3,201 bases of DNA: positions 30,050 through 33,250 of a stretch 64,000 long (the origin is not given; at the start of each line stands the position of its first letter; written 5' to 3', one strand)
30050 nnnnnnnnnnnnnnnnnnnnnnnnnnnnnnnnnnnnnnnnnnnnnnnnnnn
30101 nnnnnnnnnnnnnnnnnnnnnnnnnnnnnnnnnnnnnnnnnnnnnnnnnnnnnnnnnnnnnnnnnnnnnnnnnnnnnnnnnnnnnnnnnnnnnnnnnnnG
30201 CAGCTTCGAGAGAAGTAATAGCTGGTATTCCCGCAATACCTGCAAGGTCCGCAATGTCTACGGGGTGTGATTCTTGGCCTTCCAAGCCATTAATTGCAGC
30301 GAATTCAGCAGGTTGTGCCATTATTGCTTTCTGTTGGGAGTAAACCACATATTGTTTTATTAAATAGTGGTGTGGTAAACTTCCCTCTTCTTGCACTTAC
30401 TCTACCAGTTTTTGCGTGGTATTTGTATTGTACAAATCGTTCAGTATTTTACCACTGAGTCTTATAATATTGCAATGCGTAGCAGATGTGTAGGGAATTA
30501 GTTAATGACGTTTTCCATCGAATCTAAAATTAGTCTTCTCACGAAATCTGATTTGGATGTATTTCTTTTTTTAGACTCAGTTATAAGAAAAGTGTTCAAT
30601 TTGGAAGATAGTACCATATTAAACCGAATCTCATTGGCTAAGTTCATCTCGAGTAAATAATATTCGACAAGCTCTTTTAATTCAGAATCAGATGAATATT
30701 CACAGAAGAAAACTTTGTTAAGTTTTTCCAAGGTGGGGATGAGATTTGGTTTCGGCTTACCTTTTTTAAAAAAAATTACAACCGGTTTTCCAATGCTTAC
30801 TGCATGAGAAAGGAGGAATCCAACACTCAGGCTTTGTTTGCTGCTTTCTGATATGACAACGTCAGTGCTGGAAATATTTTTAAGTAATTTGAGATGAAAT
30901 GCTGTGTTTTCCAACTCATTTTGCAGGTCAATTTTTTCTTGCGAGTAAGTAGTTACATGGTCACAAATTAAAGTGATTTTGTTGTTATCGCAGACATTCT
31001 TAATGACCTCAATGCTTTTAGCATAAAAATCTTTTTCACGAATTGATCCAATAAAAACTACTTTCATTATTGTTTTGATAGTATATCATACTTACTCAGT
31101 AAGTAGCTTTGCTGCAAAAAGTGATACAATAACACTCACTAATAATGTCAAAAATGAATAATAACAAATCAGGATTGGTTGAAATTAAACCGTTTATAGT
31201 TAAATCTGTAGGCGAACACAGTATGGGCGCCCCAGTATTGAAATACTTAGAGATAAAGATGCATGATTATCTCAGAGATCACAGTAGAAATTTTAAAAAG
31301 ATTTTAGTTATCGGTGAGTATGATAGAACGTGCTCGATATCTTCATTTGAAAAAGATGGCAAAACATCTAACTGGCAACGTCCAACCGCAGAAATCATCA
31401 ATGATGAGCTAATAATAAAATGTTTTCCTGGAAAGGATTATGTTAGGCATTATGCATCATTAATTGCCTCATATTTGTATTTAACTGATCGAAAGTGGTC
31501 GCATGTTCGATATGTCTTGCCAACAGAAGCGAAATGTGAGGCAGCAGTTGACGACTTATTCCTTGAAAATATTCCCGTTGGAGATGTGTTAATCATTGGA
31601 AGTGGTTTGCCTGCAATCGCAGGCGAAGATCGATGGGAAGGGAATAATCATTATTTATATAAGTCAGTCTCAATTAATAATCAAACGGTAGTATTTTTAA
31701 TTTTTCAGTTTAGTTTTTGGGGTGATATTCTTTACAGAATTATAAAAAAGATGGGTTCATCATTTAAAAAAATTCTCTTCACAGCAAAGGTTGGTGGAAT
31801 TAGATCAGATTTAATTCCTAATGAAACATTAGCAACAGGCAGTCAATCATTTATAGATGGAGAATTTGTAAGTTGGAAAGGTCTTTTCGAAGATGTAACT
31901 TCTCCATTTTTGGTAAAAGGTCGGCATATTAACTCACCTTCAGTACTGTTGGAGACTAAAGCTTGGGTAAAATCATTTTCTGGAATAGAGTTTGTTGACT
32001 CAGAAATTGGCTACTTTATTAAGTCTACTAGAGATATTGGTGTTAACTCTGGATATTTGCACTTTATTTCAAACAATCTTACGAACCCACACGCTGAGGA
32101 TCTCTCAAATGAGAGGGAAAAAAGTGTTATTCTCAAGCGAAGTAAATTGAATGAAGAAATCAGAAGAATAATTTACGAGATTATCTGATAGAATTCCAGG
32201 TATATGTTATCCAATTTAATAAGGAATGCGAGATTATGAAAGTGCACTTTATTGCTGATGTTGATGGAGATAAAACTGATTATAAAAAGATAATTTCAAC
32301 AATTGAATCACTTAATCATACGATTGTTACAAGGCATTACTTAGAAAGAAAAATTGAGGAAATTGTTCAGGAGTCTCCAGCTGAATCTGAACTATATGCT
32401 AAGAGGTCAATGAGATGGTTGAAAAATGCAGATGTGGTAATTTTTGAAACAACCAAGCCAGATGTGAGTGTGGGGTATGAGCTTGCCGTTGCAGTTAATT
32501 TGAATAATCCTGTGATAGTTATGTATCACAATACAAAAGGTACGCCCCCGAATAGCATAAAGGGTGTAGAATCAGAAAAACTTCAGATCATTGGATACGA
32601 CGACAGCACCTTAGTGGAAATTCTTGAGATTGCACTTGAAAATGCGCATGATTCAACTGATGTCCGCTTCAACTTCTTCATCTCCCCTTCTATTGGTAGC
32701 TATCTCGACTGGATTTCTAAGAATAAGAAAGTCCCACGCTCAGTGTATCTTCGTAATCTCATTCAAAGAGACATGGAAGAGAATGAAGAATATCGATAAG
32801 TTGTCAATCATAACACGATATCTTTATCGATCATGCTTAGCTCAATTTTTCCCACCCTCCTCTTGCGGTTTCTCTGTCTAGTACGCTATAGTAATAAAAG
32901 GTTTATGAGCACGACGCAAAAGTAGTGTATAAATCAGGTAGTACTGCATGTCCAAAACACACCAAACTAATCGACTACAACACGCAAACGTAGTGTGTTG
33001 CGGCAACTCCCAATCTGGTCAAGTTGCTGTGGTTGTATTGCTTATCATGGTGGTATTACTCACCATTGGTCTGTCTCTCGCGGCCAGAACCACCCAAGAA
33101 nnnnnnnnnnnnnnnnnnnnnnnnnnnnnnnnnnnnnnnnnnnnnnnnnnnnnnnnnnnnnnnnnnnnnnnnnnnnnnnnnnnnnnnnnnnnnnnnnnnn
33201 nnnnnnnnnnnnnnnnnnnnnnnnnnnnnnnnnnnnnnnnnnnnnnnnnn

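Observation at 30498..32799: AT-rich three-gene island inside the type IV pilus locus: two divergent NDT-like::RHH paralogs flank a putative nucleosidase-like gene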

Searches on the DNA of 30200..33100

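Call 89: search_rna_families(source=window, start=30200, end=33100, threshold=evalue, max_evalue=1)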
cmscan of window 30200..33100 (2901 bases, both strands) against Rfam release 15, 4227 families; matches with E-value up to 1: 0.
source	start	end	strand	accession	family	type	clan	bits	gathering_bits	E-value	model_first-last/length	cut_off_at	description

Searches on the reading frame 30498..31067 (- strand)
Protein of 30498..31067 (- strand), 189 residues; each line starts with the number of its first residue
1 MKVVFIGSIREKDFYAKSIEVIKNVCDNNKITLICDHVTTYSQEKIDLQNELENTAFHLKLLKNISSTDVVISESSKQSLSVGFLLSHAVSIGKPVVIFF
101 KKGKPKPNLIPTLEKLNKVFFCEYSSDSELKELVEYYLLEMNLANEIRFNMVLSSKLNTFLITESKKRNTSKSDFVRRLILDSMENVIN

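Call 3: search_protein_families(library=pfam, proteins=[window:30498-31067:-], max_evalue=1)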
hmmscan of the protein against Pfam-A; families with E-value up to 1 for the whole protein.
window:30498-31067:- (189 aa): 2 families
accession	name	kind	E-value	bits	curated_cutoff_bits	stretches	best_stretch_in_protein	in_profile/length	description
PF02608.20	Bmp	-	0.0096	15.4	24.1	1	3-91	6-94/301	ABC transporter substrate-binding protein PnrA-like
PF05014.21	Nuc_deoxyrib_tr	-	0.13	12.8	28.8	1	20-105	18-102/117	Nucleoside 2-deoxyribosyltransferase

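Call 4: search_protein_families(library=padloc, proteins=[window:30498-31067:-], max_evalue=1)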
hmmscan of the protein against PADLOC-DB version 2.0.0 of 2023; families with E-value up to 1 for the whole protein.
window:30498-31067:- (189 aa): 0 families

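Call 5: search_protein_families(library=ncbifam, proteins=[window:30498-31067:-], max_evalue=1)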
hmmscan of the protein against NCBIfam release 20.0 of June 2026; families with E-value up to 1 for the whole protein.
window:30498-31067:- (189 aa): 1 family
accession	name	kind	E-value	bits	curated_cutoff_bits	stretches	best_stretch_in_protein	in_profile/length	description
TIGR04379.1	myo_inos_iolE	equivalog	0.021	14.4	290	1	14-77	45-107/290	myo-inosose-2 dehydratase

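Call 99: search_protein_families(library=phrogs, max_evalue=0.01, proteins=[window:30498-31067:-])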
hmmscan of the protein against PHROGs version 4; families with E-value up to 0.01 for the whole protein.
window:30498-31067:- (189 aa): 0 families
